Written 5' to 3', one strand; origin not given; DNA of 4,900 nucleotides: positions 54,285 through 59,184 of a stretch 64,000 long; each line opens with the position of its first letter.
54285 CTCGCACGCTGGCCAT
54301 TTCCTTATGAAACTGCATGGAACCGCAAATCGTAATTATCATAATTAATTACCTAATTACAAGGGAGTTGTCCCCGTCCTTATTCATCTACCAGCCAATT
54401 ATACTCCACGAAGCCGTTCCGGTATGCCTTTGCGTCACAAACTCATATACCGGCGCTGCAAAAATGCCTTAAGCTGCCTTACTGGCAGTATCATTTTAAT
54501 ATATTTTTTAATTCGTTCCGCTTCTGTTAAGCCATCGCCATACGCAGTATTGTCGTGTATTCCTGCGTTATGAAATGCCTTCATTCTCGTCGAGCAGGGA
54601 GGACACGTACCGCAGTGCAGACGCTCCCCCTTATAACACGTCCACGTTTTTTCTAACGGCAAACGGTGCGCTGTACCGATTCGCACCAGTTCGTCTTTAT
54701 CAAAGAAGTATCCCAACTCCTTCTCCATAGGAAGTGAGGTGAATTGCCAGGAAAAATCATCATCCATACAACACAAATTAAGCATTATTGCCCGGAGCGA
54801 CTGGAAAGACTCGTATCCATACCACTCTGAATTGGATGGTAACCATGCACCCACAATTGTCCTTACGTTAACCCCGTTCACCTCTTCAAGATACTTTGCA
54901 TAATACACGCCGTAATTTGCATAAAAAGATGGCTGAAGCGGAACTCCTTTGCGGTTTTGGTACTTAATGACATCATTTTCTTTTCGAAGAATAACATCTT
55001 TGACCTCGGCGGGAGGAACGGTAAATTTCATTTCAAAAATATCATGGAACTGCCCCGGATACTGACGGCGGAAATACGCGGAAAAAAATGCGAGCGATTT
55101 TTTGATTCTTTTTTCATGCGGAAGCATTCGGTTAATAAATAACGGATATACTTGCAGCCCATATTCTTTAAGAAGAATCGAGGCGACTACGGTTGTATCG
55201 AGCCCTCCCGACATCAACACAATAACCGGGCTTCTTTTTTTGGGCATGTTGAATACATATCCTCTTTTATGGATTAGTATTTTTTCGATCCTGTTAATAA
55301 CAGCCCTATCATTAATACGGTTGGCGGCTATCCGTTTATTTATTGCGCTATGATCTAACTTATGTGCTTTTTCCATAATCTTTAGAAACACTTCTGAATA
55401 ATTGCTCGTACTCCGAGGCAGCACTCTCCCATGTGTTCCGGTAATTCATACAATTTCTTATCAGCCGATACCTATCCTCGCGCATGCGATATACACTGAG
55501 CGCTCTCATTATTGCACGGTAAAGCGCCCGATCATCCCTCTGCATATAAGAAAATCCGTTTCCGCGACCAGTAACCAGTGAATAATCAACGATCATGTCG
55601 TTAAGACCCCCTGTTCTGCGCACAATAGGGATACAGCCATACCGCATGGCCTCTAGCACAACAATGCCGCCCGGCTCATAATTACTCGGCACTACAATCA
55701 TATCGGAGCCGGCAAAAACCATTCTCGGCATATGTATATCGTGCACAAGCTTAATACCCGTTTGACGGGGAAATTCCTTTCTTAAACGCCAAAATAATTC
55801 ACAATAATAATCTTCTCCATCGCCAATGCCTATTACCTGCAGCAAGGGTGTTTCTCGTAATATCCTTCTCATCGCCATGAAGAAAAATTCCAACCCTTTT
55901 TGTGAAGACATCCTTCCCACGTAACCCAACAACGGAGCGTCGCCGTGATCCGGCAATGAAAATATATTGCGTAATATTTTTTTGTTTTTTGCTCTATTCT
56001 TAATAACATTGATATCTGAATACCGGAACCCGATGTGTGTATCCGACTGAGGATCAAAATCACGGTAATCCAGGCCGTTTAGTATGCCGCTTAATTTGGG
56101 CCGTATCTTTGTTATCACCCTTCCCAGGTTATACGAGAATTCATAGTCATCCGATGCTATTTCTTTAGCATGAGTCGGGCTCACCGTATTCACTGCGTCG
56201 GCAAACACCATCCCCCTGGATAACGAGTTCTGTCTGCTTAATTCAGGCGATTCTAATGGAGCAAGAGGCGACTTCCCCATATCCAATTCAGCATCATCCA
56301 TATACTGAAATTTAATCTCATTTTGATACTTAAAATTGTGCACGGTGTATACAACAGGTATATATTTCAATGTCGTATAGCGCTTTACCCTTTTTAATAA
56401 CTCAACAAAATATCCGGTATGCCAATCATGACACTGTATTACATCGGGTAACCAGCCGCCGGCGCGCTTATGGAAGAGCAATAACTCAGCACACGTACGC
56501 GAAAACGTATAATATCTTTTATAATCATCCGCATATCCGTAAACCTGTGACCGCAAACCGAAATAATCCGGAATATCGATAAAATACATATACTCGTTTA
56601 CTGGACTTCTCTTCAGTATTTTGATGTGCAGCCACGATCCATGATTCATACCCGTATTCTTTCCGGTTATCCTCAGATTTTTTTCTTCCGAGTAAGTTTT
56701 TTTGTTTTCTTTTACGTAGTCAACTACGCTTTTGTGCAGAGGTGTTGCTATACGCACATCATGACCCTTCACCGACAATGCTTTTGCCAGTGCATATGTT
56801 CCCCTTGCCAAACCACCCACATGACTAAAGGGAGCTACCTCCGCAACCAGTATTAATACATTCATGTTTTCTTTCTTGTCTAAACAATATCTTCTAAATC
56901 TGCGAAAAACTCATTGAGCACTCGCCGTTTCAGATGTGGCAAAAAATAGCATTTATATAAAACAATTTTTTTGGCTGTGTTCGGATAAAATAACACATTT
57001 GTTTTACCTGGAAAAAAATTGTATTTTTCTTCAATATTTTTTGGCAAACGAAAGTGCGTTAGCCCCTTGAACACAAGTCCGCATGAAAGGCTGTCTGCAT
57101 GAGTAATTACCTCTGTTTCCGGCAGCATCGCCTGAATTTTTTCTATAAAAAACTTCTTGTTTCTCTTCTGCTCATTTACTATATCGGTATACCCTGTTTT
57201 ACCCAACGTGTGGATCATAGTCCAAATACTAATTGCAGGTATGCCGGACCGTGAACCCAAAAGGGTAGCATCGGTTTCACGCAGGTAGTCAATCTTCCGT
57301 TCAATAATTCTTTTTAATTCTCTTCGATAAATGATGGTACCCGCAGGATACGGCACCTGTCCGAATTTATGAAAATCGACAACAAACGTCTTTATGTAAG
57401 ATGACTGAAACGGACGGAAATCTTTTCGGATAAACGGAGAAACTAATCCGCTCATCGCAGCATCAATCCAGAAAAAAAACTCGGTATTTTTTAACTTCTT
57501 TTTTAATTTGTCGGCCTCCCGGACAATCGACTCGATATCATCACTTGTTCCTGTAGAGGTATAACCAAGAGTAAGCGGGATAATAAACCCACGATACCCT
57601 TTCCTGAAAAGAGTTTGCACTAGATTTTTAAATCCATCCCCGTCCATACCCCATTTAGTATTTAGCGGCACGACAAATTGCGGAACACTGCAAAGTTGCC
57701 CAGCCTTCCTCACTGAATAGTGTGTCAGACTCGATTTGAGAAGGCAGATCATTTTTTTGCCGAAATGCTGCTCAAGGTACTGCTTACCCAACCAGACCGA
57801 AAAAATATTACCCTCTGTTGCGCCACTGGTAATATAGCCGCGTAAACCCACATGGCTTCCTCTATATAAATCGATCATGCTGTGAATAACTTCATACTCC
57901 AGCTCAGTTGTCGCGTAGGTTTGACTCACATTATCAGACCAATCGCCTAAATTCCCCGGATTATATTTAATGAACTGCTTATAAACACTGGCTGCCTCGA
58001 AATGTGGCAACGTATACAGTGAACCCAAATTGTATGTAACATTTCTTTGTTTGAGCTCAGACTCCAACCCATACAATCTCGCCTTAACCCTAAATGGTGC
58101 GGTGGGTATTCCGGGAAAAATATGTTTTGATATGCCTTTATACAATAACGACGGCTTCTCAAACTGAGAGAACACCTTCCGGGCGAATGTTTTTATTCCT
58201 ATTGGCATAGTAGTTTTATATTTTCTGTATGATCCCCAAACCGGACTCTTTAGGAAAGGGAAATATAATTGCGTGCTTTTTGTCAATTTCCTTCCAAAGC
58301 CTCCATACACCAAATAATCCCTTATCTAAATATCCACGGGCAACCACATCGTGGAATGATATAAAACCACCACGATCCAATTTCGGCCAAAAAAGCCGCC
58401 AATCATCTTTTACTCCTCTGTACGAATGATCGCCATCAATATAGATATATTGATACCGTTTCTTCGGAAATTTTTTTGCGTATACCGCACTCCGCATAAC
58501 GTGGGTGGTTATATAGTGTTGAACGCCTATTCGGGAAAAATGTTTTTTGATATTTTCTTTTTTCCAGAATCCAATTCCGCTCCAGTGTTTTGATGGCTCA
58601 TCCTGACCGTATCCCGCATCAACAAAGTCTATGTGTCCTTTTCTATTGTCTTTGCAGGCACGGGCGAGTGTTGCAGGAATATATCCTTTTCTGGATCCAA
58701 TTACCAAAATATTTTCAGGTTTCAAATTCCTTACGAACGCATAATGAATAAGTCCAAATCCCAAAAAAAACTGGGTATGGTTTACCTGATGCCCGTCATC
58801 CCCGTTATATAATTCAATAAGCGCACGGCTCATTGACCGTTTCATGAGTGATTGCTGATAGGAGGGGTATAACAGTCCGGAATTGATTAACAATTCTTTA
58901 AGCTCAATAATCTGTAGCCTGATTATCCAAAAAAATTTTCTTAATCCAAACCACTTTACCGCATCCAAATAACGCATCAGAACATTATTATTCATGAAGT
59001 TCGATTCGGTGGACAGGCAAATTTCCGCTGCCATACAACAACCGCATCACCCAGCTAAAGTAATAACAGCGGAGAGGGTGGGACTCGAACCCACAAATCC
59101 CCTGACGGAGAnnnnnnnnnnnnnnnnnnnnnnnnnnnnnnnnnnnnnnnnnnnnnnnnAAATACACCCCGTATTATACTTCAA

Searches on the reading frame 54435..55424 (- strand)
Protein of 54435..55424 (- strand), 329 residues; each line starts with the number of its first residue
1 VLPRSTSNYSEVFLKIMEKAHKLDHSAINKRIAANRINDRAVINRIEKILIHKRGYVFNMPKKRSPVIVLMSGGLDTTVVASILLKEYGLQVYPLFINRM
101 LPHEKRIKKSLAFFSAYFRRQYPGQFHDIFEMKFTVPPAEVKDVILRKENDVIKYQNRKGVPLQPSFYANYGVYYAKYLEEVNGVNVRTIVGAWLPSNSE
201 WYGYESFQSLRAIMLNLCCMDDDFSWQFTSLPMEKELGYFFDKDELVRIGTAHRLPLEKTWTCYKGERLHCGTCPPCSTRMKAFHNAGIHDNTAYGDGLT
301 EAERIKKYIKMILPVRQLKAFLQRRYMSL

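Call 16: search_protein_families(library=pfam, proteins=[window:54435-55424:-], max_evalue=0.01)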
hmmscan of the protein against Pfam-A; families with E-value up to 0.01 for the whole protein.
window:54435-55424:- (329 aa): 1 family
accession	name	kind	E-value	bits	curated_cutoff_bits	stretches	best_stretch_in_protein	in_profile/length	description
PF06508.19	QueC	-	6.7e-15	55.6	22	1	241-287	161-209/210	Queuosine biosynthesis protein QueC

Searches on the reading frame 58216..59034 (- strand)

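Call 19: search_protein_families(library=pfam, proteins=[window:58216-59034:-], max_evalue=0.01)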
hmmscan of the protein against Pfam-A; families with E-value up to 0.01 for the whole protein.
window:58216-59034:- (272 aa): 1 family
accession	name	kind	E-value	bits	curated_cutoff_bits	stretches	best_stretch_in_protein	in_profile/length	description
PF13578.12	Methyltransf_24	-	2e-19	70.8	26.3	1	111-230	2-105/105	Methyltransferase domain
